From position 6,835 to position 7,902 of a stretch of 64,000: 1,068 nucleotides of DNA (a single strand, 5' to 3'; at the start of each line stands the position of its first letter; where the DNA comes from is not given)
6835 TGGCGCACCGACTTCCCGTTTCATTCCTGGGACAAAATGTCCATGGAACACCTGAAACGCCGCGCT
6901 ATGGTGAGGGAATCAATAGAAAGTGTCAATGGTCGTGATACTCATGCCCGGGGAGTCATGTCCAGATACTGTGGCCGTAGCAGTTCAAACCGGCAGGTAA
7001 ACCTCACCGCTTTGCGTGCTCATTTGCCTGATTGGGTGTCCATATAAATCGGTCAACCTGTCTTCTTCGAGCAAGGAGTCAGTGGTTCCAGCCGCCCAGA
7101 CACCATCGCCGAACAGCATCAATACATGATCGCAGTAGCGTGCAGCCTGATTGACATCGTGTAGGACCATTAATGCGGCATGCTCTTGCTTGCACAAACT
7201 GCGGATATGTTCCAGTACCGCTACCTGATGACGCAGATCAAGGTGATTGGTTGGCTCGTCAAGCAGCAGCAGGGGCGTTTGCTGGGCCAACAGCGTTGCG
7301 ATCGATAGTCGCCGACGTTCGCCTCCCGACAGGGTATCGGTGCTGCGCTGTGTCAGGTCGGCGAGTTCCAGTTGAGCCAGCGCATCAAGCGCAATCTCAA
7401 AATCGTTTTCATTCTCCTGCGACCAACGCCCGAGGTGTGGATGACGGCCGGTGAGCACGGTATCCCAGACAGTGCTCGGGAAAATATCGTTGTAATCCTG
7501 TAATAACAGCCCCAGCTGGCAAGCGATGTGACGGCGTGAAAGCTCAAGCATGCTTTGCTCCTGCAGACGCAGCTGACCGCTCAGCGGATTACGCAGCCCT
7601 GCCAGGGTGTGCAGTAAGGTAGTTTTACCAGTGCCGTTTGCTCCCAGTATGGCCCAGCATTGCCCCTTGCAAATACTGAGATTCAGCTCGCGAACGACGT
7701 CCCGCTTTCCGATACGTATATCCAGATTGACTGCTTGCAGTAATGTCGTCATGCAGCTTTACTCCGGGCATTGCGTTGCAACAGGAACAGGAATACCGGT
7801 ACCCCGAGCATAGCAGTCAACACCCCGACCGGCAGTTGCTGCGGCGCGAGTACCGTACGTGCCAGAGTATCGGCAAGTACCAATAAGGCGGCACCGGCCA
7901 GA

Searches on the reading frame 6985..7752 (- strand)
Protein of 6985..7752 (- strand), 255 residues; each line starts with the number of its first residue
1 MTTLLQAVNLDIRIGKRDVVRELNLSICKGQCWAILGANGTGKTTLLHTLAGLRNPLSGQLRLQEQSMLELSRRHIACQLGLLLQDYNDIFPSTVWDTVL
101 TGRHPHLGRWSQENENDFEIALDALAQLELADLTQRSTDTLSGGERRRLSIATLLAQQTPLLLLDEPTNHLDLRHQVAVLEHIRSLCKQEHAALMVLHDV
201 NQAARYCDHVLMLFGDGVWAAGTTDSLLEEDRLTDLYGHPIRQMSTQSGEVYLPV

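Call 42: search_protein_families(library=pfam, proteins=[window:6985-7752:-], max_evalue=0.00001)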
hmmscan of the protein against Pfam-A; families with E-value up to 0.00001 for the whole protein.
window:6985-7752:- (255 aa): 3 families
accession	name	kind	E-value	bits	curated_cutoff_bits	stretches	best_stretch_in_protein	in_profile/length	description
PF00005.33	ABC_tran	-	1.7e-30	106.8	25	1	21-169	2-137/137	ABC transporter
PF13304.12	AAA_21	-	6.7e-08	33.4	27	0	134-181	231-281/304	AAA domain, putative AbiEii toxin, Type IV TA system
PF02463.25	SMC_N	-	2e-07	31.1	40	1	31-189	25-189/220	RecF/RecN/SMC N terminal domain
